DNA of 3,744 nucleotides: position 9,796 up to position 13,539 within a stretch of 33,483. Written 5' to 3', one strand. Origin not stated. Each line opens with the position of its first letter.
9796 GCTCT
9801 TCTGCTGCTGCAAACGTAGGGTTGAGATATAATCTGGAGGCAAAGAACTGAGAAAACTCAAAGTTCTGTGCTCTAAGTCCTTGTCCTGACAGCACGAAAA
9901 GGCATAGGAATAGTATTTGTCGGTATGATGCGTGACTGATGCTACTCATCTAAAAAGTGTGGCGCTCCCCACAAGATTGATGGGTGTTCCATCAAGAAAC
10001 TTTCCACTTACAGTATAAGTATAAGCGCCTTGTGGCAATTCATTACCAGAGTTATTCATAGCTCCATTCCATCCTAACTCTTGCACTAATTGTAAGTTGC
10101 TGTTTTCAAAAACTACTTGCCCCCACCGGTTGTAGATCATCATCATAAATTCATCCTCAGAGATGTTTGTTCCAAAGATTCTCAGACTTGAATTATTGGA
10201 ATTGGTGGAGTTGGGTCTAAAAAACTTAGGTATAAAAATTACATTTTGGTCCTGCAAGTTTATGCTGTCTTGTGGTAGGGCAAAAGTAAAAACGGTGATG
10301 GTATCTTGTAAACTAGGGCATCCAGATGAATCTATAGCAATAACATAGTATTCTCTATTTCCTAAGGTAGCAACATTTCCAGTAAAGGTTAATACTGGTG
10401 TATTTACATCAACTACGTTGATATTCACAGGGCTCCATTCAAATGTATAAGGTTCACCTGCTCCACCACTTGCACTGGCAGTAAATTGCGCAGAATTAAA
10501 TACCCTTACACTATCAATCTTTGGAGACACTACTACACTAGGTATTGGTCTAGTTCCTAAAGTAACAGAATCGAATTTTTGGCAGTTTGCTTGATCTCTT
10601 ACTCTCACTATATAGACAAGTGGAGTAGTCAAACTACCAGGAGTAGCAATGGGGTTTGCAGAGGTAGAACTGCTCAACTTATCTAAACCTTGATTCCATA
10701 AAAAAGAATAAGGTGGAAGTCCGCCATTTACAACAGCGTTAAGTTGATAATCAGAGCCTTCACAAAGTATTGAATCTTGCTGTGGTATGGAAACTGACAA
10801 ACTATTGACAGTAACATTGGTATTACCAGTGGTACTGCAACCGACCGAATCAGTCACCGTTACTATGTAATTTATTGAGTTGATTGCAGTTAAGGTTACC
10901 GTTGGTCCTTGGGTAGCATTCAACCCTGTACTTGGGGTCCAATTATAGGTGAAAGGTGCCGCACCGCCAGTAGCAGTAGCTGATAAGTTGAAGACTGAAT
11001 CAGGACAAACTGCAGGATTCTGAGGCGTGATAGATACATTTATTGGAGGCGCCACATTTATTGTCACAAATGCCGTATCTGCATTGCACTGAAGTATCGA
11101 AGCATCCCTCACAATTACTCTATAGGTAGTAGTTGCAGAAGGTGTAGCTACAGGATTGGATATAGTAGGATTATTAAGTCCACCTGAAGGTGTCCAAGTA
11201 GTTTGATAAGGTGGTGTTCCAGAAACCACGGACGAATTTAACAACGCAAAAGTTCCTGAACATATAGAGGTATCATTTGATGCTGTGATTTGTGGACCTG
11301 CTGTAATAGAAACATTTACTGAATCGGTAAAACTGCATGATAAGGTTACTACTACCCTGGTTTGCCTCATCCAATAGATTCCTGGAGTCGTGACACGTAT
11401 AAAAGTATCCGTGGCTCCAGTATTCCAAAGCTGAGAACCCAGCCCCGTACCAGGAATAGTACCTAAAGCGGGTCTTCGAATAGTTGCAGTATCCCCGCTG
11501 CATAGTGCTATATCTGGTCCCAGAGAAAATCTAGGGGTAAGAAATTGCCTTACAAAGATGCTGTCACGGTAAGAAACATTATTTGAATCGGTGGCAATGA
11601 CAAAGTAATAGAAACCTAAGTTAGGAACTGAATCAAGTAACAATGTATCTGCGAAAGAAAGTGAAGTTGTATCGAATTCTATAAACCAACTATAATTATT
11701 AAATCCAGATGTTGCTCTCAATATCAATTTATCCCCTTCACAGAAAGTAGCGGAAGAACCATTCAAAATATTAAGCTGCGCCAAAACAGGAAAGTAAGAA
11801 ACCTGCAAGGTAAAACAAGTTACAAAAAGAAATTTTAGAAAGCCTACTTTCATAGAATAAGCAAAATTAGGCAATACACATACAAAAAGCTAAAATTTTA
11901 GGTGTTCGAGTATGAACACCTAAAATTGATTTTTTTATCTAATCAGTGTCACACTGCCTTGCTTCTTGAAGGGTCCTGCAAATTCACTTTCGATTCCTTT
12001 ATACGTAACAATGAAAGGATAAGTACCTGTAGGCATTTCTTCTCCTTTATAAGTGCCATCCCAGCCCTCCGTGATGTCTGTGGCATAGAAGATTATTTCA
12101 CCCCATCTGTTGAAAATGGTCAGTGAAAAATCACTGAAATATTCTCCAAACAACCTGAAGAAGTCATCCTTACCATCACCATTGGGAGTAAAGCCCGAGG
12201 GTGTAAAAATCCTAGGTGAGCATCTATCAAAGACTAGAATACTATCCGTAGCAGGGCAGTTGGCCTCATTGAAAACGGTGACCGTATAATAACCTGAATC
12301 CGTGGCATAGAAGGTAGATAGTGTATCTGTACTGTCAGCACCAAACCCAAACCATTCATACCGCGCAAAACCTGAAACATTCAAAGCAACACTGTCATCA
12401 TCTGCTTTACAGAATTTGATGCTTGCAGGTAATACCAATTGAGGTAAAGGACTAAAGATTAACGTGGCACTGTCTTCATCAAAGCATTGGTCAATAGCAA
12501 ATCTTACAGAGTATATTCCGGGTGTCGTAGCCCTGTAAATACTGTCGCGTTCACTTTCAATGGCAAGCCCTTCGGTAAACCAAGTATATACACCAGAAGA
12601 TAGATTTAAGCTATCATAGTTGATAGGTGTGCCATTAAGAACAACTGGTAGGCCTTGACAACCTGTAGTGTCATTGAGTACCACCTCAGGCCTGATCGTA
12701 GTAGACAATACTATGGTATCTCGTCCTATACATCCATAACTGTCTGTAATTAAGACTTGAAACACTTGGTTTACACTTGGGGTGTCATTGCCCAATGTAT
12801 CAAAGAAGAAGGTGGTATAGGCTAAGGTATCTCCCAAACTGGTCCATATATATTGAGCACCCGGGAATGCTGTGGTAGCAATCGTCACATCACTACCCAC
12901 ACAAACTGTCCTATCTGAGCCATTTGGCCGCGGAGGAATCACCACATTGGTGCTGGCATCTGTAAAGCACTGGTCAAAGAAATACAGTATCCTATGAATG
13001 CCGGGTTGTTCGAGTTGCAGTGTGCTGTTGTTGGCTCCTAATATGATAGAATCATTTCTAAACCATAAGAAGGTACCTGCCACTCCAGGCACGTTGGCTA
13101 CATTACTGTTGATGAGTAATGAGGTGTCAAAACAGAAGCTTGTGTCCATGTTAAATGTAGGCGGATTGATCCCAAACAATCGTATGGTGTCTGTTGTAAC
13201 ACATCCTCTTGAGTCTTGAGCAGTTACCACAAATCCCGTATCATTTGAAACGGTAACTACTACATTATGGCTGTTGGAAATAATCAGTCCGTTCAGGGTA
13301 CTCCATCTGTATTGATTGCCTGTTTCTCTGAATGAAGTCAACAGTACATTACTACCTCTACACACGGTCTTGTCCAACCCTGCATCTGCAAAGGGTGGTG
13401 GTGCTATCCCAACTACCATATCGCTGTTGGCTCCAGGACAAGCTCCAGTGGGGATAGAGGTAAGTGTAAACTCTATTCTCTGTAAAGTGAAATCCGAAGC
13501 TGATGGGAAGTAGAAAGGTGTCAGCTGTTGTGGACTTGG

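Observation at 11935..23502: Giant T9SS type-B cargo built from 32 tandem ~88-aa two-cysteine modules of a class I cannot name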

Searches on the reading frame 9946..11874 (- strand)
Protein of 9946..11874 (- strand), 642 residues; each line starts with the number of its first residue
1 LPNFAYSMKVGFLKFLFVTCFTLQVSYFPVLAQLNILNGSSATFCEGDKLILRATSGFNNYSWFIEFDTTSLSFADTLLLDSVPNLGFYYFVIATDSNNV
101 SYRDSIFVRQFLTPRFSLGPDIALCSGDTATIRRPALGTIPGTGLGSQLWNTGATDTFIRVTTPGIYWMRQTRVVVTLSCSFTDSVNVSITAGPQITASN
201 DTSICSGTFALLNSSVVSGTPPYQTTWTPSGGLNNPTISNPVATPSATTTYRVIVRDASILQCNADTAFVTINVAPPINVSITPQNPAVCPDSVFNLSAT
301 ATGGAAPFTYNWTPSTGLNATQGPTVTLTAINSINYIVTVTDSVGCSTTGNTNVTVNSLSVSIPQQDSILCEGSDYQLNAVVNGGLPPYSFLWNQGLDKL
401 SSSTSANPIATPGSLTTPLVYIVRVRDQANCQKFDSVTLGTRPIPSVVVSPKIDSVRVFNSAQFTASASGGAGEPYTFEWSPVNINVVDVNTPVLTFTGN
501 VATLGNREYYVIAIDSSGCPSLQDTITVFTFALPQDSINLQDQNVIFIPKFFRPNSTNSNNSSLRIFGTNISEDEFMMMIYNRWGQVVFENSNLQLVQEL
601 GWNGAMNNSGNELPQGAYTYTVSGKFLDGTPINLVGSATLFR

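Call 11: search_protein_families(library=pfam, proteins=[window:9946-11874:-], max_evalue=0.001)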
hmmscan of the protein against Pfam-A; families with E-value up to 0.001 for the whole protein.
window:9946-11874:- (642 aa): 5 families
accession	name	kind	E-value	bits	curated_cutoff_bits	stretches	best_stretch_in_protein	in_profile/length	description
PF13585.12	CHU_C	-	7e-11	42.5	27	1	548-623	3-71/86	CHU_C Type IX secretion signal domain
PF19081.6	Ig_7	-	1.2e-07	32.4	27.3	0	280-357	4-81/84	Ig-like domain CHU_C associated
PF13573.12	SprB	-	4.5e-07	29.8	28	0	298-316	18-36/37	SprB repeat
PF13927.12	Ig_3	-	1.2e-06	29.3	30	0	194-265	2-76/78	Immunoglobulin domain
PF13860.13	FlgD_ig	-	0.00073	19.9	27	0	574-624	23-75/79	FlgD Ig-like domain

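Call 12: search_protein_families(library=ncbifam, proteins=[window:9946-11874:-], max_evalue=0.001)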
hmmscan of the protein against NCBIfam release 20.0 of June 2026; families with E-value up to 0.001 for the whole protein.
window:9946-11874:- (642 aa): 2 families
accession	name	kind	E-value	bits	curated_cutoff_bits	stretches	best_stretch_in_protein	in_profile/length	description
TIGR04131.1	Bac_Flav_CTERM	domain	1.2e-06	28.5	35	1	548-623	3-70/85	T9SS type B sorting domain-containing protein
NF009453.0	PRK12813.1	equivalog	0.00025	20.7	264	1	573-623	123-172/223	flagellar basal body rod modification protein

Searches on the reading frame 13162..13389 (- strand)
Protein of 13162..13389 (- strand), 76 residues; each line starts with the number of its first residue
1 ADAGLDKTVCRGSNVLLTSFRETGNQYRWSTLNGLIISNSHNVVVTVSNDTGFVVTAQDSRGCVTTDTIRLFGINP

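Call 58: search_protein_families(library=pfam, alignment_id=A4, max_evalue=10)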
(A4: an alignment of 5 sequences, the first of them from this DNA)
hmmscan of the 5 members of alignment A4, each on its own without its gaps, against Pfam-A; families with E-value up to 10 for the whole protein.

A. member 1, seq(76 aa): 1 family
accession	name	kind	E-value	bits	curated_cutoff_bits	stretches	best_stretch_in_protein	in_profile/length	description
PF19081.6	Ig_7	-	0.00012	22.7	27.3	1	7-67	10-74/84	Ig-like domain CHU_C associated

B. families by the number of members that match (of 5 scanned): 3 families
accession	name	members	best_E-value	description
PF19081.6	Ig_7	1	0.00012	Ig-like domain CHU_C associated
PF16820.11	PKD_3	1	0.076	PKD-like domain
PF11380.13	Stealth_CR2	1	0.13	Stealth protein CR2, conserved region 2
